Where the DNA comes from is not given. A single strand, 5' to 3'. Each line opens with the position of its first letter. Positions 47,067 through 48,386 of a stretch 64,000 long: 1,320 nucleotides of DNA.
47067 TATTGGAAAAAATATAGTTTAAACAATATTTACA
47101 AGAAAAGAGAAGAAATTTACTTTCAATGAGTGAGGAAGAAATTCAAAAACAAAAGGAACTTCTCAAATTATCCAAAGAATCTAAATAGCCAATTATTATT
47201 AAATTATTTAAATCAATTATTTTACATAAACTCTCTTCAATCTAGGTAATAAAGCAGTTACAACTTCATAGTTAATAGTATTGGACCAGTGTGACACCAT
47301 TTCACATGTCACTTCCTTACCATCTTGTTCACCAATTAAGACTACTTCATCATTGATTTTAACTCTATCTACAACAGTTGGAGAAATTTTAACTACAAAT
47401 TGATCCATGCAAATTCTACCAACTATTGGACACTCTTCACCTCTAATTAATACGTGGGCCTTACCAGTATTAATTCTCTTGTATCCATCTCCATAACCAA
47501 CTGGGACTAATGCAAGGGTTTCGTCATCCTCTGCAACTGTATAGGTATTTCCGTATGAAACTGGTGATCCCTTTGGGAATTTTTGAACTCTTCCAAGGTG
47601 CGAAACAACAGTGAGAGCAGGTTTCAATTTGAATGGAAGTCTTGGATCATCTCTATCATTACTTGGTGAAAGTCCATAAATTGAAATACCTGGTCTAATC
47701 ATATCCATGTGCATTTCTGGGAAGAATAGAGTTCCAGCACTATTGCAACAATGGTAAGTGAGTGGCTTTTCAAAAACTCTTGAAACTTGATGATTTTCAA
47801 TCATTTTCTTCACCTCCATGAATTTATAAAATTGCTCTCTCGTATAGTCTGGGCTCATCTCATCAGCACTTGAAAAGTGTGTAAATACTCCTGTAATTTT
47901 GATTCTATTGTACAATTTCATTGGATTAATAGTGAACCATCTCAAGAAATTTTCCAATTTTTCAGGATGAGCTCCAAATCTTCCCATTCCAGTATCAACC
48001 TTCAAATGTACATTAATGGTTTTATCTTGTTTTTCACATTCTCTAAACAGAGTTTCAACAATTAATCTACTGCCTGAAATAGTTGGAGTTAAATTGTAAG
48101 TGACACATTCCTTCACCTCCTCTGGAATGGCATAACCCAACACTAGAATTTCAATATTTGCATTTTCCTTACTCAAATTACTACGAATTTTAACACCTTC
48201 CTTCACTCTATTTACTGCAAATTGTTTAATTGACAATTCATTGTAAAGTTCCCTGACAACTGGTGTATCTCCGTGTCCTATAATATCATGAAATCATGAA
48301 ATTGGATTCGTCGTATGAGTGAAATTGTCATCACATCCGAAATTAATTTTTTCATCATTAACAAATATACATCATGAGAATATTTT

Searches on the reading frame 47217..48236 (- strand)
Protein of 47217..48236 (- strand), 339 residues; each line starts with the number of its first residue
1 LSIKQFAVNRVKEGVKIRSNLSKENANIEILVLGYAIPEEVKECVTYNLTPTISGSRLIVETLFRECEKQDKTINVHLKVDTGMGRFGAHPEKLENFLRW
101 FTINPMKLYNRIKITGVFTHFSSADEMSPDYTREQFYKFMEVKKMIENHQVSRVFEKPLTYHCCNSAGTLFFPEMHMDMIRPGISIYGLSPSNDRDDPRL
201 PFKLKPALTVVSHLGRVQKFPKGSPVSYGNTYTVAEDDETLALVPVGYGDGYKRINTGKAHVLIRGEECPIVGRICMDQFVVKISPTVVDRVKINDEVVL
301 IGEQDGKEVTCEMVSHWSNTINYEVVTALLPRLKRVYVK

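Call 30: search_protein_families(library=pfam, proteins=[window:47217-48236:-], max_evalue=0.001)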
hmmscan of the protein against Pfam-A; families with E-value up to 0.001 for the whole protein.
window:47217-48236:- (339 aa): 2 families
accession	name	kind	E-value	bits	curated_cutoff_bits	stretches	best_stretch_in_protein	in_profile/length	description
PF00842.27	Ala_racemase_C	-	1.1e-40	138.6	25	1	208-337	2-127/127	Alanine racemase, C-terminal domain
PF01168.26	Ala_racemase_N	-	1.4e-40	139.8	24.1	1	3-191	48-220/220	Alanine racemase, N-terminal domain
